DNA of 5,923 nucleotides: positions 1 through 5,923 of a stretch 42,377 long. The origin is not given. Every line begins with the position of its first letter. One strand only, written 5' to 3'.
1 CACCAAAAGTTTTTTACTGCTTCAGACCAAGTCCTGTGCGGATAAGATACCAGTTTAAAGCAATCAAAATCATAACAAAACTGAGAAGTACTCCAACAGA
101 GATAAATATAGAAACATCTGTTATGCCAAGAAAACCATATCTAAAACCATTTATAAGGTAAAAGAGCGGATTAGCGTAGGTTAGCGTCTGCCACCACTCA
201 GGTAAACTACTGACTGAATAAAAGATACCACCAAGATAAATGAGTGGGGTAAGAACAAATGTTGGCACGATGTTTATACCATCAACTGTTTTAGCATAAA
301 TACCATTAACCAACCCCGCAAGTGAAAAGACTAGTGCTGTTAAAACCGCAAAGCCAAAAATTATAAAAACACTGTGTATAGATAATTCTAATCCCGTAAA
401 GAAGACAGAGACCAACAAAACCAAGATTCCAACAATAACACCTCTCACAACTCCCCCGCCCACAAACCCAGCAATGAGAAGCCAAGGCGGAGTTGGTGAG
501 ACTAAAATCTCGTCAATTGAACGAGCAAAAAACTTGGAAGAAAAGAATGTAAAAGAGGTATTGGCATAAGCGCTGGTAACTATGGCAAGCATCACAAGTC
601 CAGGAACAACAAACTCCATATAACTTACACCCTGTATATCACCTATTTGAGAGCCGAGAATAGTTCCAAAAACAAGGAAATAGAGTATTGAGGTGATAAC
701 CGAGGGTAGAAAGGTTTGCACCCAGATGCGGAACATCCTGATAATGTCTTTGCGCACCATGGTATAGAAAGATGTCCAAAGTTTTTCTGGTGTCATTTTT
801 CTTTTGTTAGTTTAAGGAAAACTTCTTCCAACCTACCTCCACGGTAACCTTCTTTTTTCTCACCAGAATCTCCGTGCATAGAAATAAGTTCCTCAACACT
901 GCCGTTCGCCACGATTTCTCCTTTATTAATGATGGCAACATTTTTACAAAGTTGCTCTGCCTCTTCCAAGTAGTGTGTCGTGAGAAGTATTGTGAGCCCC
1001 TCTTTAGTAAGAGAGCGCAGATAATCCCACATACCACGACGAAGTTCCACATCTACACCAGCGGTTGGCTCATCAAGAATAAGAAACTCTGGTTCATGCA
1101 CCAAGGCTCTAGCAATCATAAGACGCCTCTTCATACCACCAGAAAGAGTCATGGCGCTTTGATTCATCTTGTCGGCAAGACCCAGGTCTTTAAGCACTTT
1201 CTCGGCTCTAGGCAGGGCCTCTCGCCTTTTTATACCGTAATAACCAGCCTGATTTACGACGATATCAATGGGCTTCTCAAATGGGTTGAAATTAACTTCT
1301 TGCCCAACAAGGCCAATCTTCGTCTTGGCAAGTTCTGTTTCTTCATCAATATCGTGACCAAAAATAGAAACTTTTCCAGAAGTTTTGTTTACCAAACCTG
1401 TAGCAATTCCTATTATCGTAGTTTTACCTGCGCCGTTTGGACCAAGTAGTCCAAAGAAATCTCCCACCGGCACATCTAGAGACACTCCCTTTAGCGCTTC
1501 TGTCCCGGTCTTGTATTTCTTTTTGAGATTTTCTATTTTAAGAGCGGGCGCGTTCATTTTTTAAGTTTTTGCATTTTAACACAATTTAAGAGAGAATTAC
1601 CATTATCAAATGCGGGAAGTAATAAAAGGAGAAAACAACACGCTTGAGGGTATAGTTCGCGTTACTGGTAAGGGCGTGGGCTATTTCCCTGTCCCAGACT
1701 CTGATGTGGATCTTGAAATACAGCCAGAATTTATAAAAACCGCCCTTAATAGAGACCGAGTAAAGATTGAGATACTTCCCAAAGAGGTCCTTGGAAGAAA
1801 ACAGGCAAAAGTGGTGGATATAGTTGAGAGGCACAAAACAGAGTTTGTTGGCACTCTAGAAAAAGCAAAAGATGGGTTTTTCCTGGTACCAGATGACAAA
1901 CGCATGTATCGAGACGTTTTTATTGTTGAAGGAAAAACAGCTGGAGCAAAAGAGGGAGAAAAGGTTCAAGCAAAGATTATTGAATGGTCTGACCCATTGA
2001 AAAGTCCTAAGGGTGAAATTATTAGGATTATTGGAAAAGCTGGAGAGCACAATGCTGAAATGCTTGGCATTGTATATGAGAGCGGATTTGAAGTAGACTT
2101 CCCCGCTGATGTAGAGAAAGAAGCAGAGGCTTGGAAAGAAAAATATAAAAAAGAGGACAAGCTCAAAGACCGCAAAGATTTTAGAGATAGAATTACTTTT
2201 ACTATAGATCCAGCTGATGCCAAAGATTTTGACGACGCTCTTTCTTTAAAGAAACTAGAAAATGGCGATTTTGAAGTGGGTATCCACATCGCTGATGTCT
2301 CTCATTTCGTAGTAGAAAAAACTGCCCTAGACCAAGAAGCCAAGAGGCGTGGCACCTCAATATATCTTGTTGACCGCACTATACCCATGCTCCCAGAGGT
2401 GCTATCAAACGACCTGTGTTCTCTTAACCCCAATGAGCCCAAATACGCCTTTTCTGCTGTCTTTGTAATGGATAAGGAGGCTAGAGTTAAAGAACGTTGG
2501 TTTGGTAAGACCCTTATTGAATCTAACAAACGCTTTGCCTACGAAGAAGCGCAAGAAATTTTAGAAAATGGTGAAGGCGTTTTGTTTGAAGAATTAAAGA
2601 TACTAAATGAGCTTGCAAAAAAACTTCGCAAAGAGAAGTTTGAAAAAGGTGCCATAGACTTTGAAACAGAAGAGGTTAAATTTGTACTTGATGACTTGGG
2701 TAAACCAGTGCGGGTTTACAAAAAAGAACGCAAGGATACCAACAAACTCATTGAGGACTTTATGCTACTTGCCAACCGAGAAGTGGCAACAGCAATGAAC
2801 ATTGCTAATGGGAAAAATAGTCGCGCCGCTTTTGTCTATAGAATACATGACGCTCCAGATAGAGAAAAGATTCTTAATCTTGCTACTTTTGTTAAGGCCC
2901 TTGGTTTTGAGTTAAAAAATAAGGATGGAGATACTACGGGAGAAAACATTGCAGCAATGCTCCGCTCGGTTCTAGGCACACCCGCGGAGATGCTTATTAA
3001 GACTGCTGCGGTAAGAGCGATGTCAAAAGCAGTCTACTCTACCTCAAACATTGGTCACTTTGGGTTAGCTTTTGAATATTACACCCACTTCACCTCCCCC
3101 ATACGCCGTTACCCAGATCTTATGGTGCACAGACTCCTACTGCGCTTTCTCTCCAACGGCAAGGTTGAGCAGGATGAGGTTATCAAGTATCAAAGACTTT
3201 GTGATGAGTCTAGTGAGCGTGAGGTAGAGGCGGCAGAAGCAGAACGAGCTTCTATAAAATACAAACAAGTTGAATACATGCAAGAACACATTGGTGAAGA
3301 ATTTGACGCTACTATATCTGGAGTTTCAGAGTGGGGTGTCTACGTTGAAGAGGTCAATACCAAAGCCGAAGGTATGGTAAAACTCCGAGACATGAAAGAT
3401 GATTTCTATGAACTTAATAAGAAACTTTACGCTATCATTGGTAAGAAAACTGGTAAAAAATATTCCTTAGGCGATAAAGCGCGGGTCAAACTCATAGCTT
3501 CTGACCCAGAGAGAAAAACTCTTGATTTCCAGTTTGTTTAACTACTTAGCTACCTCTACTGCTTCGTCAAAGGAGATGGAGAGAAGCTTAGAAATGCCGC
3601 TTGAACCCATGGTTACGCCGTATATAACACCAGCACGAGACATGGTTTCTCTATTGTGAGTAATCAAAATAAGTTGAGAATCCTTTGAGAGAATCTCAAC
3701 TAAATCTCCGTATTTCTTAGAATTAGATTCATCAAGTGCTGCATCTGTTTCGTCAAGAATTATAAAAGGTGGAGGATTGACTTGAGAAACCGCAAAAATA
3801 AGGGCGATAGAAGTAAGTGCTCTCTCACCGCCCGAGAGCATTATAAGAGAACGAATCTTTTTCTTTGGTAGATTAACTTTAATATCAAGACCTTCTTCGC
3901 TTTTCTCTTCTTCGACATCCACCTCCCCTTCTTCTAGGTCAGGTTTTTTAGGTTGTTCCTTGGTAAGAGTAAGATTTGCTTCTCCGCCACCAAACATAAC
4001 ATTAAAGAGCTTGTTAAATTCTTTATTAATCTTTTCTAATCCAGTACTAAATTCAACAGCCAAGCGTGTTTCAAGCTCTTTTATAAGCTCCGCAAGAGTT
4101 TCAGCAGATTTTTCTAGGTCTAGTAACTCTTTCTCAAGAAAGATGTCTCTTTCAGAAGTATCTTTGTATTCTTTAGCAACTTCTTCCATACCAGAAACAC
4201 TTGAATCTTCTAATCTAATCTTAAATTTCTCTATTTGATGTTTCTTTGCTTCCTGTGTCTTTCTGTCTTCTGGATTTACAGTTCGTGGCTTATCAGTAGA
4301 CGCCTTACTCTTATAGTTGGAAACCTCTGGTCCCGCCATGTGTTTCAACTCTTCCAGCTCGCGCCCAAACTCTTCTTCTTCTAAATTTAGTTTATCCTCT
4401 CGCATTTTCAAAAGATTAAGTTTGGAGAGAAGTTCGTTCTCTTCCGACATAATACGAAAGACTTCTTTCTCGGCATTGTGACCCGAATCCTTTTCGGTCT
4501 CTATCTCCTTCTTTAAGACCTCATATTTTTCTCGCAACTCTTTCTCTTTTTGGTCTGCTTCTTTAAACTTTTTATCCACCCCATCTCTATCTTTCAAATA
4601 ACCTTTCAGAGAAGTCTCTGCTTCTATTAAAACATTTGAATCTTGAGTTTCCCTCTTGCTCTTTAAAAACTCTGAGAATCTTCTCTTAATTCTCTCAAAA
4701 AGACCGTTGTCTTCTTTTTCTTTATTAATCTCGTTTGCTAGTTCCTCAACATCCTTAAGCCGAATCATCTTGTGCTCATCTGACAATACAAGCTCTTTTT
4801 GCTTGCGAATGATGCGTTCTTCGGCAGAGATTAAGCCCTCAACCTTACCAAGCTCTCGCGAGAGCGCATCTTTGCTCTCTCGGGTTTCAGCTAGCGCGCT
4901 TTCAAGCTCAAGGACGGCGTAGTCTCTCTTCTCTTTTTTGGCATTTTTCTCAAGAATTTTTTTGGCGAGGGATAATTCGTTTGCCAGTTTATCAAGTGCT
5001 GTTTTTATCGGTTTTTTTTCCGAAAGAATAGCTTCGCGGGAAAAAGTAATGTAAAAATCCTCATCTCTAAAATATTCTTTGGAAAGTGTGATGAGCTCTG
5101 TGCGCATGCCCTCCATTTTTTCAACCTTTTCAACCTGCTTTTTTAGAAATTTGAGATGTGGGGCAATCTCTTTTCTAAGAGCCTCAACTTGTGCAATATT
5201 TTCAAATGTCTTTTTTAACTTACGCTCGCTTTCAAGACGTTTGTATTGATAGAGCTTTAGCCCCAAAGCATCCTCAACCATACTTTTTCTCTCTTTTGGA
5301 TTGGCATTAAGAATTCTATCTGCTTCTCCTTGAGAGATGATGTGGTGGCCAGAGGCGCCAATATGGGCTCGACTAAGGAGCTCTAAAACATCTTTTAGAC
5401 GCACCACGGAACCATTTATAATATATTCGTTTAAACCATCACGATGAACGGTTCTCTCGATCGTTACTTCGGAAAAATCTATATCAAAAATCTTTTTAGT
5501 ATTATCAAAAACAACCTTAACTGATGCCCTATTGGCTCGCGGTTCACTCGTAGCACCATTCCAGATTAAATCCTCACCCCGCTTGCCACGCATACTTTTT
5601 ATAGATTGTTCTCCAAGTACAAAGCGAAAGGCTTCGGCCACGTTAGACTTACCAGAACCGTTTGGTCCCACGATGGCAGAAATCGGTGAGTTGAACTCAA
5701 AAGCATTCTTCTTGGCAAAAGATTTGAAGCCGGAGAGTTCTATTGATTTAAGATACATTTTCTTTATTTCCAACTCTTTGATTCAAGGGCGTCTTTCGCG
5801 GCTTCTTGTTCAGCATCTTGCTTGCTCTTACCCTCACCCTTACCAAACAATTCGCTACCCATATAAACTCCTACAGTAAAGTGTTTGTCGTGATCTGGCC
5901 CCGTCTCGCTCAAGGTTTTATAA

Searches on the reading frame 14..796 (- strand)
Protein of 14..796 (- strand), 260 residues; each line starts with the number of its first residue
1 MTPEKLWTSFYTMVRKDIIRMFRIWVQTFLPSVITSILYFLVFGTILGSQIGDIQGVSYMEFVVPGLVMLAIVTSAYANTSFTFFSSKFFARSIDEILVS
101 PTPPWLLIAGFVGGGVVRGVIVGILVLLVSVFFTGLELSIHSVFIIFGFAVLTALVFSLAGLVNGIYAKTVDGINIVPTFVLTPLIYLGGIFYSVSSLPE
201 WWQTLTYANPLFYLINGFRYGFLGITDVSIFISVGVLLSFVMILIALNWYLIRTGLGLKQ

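Call 7: search_protein_families(library=pfam, proteins=[window:14-796:-], max_evalue=0.01)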
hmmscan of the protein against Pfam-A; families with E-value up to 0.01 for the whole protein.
window:14-796:- (260 aa): 2 families
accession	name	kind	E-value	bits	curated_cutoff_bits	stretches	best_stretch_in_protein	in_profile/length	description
PF01061.29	ABC2_membrane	-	3e-38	131.9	26.9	1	9-222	2-210/211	ABC-2 type transporter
PF12698.13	ABC2_membrane_3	-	9.9e-06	25.3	31.6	1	58-250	159-347/347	ABC-2 family transporter protein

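Call 52: find_encoding_contigs(protein=window:14-796:-, flank=10000, max_places=2)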
Protein window:14-796:- (260 aa): 6 contigs read that carry it; 2 places shown.
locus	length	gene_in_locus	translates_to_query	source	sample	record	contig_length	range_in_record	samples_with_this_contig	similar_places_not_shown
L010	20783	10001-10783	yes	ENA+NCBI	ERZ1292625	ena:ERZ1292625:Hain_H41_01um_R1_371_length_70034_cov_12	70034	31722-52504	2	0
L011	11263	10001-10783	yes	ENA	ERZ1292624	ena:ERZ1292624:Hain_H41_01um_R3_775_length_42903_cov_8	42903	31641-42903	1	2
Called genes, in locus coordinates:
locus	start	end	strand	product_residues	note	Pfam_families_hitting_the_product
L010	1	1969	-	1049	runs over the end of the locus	PF02811:PHP, PF07733:DNA_pol3_alpha, PF17657:DNA_pol3_finger, PF14579:HHH_6, PF01336:tRNA_anti-codon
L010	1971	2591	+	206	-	PF01351:RNase_HII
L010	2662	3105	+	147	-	-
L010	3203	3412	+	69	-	PF01783:Ribosomal_L32p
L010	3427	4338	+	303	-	PF01029:NusB, PF00293:NUDIX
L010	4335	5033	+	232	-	PF22935:RM44_endonuclase, PF14622:Ribonucleas_3_3, PF00636:Ribonuclease_3, PF00035:dsrm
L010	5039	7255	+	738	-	PF00005:ABC_tran (faint), PF02463:SMC_N, PF13175:AAA_15, PF13476:AAA_23, PF13304:AAA_21 (weak)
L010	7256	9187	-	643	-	PF08206:OB_RNB (faint), PF17849:OB_Dis3 (weak), PF17876:CSD2, PF00575:S1 (faint), PF00773:RNB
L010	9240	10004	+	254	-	PF00005:ABC_tran, PF13304:AAA_21 (faint)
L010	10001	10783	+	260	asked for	PF01061:ABC2_membrane, PF12698:ABC2_membrane_3 (weak)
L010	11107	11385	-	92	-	-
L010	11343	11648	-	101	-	-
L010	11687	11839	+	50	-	-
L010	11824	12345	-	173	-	PF07963:N_methyl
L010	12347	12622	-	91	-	-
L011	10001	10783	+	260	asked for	PF01061:ABC2_membrane, PF12698:ABC2_membrane_3 (weak)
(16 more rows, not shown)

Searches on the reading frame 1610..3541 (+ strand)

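Call 7: search_protein_families(library=pfam, proteins=[window:1610-3541:+], max_evalue=0.01)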
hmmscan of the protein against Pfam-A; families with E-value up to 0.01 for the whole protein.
window:1610-3541:+ (643 aa): 6 families
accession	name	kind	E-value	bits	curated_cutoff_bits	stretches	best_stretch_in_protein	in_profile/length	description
PF00773.25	RNB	-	2.3e-108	362.8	29.3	1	188-515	1-325/326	RNB domain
PF17876.7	CSD2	-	1.1e-22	80.2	26.2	1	91-165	1-74/74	Cold shock domain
PF08206.17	OB_RNB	-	3.5e-10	39.9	24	2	81-140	1-58/58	Ribonuclease B OB domain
PF17849.7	OB_Dis3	-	1.6e-07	31.7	22.8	1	91-158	3-76/77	Dis3-like cold-shock domain 2 (CSD2)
PF00575.29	S1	-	1.7e-05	25.5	22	1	561-640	4-71/74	S1 RNA binding domain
PF18614.7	RNase_II_C_S1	-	0.00057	20.1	26.6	0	608-642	23-58/59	RNase II-type exonuclease C-terminal S1 domain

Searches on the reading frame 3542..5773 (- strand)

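Call 7: search_protein_families(library=pfam, proteins=[window:3542-5773:-], max_evalue=0.01)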
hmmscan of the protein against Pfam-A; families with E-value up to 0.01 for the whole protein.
window:3542-5773:- (743 aa): 6 families
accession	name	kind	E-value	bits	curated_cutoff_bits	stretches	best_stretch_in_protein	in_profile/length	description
PF02463.25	SMC_N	-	1e-57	195.5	40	1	7-728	1-219/220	RecF/RecN/SMC N terminal domain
PF13476.12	AAA_23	-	3.9e-19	70.5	27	1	10-203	1-196/201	AAA domain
PF13175.12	AAA_15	-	6.3e-10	39.6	32.1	1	6-354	1-261/374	AAA ATPase domain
PF13304.12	AAA_21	-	7.1e-07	30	27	1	31-64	1-35/304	AAA domain, putative AbiEii toxin, Type IV TA system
PF00005.33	ABC_tran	-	5.2e-06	27.5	25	0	31-154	13-117/137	ABC transporter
PF13555.12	AAA_29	-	0.0019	18.4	27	1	8-53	1-46/61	P-loop containing region of AAA domain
